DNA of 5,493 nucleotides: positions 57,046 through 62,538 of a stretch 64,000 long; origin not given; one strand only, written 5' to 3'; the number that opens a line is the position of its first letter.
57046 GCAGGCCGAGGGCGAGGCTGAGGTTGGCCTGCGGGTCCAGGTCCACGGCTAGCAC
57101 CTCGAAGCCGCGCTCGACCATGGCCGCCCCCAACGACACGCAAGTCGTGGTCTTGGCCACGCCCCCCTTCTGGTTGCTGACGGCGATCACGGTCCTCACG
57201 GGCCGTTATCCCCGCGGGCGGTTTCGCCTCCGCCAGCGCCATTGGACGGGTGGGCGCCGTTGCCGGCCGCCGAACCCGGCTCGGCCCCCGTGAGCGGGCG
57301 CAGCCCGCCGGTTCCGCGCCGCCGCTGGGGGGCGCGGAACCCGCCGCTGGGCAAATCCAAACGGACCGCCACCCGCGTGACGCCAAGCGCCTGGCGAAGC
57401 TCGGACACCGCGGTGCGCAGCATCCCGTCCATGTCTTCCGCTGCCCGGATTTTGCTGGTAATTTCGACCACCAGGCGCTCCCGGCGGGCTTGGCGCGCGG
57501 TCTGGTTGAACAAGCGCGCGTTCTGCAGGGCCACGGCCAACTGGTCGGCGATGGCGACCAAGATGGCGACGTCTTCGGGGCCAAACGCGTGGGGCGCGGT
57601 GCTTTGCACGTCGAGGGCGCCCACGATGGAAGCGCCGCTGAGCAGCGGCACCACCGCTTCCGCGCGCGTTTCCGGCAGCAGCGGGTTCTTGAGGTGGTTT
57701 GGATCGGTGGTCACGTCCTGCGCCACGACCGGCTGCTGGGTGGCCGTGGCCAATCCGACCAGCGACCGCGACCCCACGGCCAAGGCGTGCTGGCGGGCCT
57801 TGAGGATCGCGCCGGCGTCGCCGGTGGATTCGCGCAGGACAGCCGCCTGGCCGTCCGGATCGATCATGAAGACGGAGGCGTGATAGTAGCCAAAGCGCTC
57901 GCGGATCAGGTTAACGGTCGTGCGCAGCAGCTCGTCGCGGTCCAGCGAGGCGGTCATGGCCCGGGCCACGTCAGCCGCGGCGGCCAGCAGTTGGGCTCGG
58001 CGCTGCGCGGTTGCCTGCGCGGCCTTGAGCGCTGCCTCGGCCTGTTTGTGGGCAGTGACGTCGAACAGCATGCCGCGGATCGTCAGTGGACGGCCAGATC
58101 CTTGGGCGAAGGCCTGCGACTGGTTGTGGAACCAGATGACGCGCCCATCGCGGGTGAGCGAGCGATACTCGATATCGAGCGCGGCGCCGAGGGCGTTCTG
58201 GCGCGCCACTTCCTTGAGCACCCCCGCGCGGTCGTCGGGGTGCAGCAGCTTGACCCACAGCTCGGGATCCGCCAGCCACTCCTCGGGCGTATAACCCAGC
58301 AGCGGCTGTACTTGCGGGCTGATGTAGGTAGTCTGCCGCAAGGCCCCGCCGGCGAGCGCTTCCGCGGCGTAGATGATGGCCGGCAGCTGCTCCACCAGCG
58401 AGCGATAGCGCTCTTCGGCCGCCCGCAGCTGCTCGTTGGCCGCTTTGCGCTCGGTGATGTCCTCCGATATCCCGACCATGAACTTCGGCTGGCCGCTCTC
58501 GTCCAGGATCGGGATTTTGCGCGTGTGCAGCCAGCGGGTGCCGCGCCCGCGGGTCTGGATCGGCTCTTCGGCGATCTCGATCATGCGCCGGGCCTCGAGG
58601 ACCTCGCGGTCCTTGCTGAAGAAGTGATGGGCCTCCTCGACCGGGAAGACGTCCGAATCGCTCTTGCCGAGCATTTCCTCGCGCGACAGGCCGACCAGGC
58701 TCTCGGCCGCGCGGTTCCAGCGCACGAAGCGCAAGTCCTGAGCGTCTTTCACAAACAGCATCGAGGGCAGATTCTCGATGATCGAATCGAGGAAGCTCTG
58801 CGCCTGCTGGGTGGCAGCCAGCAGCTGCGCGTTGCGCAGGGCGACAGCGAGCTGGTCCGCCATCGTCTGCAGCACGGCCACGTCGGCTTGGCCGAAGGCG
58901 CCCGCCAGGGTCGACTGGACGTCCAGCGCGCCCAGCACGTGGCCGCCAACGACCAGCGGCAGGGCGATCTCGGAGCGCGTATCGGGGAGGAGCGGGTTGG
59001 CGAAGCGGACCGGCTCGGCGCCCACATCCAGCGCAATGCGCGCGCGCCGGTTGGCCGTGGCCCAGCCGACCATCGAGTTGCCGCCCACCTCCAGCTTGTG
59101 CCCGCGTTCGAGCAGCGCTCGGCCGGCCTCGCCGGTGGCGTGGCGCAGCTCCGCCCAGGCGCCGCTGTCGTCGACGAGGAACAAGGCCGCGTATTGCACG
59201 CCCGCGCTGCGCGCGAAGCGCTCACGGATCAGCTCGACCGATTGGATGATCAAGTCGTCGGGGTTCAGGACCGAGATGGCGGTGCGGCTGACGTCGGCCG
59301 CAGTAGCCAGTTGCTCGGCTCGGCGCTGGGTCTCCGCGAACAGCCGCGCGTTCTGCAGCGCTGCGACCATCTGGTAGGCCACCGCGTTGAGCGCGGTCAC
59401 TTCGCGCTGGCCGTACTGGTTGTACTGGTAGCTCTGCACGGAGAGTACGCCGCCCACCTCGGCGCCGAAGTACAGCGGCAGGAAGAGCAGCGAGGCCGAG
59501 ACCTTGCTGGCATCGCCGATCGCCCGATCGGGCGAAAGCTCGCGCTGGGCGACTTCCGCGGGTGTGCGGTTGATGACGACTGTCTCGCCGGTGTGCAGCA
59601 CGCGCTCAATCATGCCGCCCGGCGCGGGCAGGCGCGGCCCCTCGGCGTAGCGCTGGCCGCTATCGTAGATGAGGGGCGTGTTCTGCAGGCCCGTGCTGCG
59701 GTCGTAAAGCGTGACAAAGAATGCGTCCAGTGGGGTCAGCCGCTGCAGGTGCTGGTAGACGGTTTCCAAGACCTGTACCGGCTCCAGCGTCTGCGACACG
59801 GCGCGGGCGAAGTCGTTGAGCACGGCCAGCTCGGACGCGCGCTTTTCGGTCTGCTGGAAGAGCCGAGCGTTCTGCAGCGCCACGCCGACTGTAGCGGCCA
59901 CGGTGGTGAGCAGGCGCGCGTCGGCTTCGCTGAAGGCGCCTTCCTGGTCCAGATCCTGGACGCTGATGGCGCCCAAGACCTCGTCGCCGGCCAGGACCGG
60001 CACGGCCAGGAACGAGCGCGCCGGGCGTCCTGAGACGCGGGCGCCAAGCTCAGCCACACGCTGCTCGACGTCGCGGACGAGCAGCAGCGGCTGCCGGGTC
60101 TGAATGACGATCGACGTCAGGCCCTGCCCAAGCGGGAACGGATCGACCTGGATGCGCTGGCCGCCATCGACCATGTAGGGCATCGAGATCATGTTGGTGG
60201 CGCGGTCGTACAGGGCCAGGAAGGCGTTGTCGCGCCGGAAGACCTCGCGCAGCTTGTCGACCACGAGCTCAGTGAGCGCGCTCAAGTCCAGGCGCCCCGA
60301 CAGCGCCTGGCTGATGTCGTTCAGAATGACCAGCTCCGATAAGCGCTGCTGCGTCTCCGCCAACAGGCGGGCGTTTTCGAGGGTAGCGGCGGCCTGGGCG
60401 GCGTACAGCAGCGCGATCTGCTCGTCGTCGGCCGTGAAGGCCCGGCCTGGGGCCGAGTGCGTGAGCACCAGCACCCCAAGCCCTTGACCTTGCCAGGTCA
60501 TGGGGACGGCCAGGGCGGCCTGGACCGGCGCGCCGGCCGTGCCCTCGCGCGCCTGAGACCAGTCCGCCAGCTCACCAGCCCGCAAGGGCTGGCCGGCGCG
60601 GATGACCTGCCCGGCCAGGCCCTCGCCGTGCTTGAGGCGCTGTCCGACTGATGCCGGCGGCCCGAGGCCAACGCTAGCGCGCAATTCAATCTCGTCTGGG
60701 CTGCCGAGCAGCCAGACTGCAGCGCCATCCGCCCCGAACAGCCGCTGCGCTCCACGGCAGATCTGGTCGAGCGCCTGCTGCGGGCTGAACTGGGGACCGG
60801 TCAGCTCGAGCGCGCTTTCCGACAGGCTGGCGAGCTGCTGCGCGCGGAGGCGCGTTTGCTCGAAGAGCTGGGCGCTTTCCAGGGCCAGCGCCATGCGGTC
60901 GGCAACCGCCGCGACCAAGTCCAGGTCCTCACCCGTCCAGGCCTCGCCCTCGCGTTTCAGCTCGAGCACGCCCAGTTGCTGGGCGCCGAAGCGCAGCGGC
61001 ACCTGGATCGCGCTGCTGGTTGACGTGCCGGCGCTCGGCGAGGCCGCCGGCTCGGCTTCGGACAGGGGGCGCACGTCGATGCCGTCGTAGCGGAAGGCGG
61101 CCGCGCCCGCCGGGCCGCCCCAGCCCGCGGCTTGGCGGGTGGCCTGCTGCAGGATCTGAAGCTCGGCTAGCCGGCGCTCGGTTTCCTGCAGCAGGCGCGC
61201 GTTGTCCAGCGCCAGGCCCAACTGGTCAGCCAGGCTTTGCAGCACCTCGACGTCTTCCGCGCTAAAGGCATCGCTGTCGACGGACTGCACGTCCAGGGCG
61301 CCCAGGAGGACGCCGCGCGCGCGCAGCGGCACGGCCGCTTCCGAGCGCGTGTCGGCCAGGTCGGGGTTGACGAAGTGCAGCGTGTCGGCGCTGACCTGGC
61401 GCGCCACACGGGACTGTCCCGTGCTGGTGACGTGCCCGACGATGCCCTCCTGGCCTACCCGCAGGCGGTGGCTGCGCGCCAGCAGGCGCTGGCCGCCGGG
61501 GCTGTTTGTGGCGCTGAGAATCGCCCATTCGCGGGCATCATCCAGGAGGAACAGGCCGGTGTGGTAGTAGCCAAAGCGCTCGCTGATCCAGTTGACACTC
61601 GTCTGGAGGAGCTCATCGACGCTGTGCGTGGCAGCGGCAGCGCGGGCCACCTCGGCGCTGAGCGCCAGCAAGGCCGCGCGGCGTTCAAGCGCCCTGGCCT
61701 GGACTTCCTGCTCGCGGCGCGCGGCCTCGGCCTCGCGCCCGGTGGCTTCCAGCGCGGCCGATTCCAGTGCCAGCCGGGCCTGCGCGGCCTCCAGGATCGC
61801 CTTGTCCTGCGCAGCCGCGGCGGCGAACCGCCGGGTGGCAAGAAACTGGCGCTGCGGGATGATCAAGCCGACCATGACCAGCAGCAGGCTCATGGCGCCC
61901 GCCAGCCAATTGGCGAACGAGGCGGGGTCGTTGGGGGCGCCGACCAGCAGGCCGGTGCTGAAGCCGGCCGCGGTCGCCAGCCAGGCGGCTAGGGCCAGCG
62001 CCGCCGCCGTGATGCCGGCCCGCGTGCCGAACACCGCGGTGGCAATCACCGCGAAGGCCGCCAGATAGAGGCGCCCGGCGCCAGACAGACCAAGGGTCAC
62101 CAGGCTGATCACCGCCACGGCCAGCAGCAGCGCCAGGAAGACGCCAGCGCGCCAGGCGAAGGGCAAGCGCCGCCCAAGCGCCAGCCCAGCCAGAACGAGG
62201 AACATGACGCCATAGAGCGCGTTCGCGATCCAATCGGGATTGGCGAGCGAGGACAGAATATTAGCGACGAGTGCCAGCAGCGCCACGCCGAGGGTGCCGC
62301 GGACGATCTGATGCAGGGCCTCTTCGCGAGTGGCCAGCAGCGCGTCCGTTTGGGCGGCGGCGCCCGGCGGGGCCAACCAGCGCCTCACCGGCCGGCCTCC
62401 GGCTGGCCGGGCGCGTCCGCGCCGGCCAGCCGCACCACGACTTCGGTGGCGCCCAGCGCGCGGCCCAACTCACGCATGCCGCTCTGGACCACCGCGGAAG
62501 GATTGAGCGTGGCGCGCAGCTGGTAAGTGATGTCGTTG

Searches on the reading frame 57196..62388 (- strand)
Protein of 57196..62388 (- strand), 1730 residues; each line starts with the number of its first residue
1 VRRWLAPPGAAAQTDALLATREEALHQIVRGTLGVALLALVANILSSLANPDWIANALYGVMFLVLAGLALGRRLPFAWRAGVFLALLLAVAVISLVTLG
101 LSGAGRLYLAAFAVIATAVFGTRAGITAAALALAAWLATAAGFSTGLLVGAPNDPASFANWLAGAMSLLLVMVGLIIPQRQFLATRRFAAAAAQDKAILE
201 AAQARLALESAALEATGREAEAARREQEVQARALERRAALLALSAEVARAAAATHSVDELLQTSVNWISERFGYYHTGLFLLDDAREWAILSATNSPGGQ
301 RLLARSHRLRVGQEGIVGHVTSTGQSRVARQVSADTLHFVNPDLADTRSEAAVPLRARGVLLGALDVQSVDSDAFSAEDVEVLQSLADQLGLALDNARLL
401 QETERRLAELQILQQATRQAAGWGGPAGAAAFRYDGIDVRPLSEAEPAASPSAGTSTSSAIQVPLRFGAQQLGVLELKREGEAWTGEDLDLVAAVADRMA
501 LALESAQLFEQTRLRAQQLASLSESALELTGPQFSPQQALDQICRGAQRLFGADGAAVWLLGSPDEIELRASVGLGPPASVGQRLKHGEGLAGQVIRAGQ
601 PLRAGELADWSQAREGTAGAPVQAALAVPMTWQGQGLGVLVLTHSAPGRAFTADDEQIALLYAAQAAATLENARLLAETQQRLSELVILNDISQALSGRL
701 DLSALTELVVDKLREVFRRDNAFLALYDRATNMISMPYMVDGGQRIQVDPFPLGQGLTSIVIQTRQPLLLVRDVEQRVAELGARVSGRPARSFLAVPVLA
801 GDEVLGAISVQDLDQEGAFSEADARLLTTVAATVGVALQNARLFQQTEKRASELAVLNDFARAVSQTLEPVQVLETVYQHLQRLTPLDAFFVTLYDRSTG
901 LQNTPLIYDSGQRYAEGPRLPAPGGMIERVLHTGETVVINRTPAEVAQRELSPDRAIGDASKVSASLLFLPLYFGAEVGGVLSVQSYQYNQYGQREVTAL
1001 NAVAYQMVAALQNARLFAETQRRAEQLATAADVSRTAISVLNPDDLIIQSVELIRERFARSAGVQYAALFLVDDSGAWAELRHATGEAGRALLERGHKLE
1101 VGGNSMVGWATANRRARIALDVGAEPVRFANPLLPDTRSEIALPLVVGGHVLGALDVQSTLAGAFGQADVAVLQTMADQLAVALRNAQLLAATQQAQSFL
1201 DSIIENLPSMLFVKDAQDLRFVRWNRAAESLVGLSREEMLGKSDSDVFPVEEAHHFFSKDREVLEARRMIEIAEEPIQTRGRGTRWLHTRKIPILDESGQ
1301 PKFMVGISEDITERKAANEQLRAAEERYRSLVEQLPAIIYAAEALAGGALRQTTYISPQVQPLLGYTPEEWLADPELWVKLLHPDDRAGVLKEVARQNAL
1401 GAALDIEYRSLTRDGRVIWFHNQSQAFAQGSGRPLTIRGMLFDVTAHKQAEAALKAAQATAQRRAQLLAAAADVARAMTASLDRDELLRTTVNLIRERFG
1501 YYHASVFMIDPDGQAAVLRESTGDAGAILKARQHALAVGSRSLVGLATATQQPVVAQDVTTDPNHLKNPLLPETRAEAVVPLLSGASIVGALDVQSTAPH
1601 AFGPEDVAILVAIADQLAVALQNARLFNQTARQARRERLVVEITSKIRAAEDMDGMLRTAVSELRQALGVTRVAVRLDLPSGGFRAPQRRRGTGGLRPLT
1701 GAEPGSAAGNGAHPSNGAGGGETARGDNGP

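Call 3: search_protein_families(library=pfam, proteins=[window:57196-62388:-], max_evalue=0.01)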
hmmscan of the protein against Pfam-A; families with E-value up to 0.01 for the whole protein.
window:57196-62388:- (1730 aa): 10 families
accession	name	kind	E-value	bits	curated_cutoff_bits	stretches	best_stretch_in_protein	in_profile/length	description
PF13185.12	GAF_2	-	3e-100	332.3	28.6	7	1482-1622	2-136/136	GAF domain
PF01590.32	GAF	-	9.6e-92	304.9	22.4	7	1483-1621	1-133/133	GAF domain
PF13492.12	GAF_3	-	3e-54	183.3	27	6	535-672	1-129/129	GAF domain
PF08447.18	PAS_3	-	1.8e-25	89.4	25.6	2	1354-1439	2-87/89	PAS fold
PF08448.16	PAS_4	-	1.7e-22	80.1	23.1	1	1205-1315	2-109/110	PAS fold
PF00989.32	PAS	-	9.9e-22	77.5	22.6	2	1199-1311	2-113/113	PAS fold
PF13426.13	PAS_9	-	3.4e-17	63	27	1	1210-1313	3-103/103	PAS domain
PF20969.2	MASE11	-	2.2e-13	50.9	27.3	1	21-172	3-154/168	MASE11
PF13188.13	PAS_8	-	2.3e-10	40.4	21.8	1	1199-1258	2-56/65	PAS domain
PF15714.11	SpoVT_C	-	0.00098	19.6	27.5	0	761-835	52-124/128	Stage V sporulation protein T C-terminal, transcription factor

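Call 4: search_protein_families(library=ncbifam, proteins=[window:57196-62388:-], max_evalue=0.01)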
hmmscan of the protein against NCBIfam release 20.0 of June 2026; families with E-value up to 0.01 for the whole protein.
window:57196-62388:- (1730 aa): 19 families
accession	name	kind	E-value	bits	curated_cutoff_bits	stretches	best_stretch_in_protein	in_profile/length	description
TIGR01817.1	nifA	equivalog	2.8e-37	128.7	528.85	4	685-851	3-169/534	nif-specific transcriptional activator NifA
NF053781.1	cdiGMPphdstlr2612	equivalog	3.4e-32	111.1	1600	3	1280-1371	669-755/1268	Tlr1612 family c-di-GMP phosphodiesterase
TIGR00229.1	sensory_box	domain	8.8e-31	106.7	22.9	2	1196-1321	3-126/126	PAS domain S-box protein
NF047786.1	his_kin_MadS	equivalog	7.3e-24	84.6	500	5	1575-1666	128-220/434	MadS family sensor histidine kinase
NF011958.0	PRK15429.1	equivalog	3.9e-23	81.9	830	1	684-850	185-356/692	formate hydrogenlyase transcriptional activator FlhA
NF008283.0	PRK11061.1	equivalog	5.1e-22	77.9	583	1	1486-1638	20-170/748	phosphoenolpyruvate--protein phosphotransferase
NF041777.1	sens_FixL_Rhizob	equivalog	1.8e-18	66.5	850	2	1355-1460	20-124/485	sensor protein FixL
NF008302.0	PRK11091.1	equivalog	2e-17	62.6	838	1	1191-1325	148-280/779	aerobic respiration two-component sensor histidine kinase ArcB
NF038230.1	Regu_Geo_Pelo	equivalog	1.2e-11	43.2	1200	0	1534-1623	427-518/935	GPMC system transcriptional regulator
NF052573.1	HisKinEspAMyxo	equivalog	1.8e-10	39.5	1400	2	1222-1333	153-265/755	serine histidine kinase EspA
NF041606.1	dguan_cyc_DgcA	equivalog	1.6e-09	37.2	370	0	346-403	119-178/340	diguanylate cyclase DgcA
NF003451.0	PRK05022.1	equivalog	7.4e-08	31.6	476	0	970-1051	118-197/512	nitric oxide reductase transcriptional regulator NorR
NF045595.1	HK_scytonemin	equivalog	1.1e-06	27.4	865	2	1195-1333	279-413/637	scytonemin biosynthesis sensor histidine kinase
NF008468.0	PRK11360.1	equivalog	1.5e-06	26.9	646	1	1189-1325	259-391/616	two-component system sensor histidine kinase AtoS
NF007298.0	PRK09776.1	equivalog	1.6e-05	23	1135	1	1372-1454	469-550/1111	diguanylate cyclase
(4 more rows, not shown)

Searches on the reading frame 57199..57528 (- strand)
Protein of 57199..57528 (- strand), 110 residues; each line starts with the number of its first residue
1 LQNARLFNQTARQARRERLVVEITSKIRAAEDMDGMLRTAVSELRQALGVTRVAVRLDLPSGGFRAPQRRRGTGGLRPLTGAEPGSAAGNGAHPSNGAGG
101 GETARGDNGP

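Call 60: search_protein_families(library=pfam, proteins=[window:57199-57528:-], max_evalue=10)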
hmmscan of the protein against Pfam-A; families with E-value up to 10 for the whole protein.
seq(110 aa): 2 families
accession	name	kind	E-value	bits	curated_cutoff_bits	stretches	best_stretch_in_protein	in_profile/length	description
PF01590.32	GAF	-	0.053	14.5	22.4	1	32-68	1-37/133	GAF domain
PF07153.16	Marek_SORF3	-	0.12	12.1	25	1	28-67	187-226/290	Marek's disease-like virus SORF3 protein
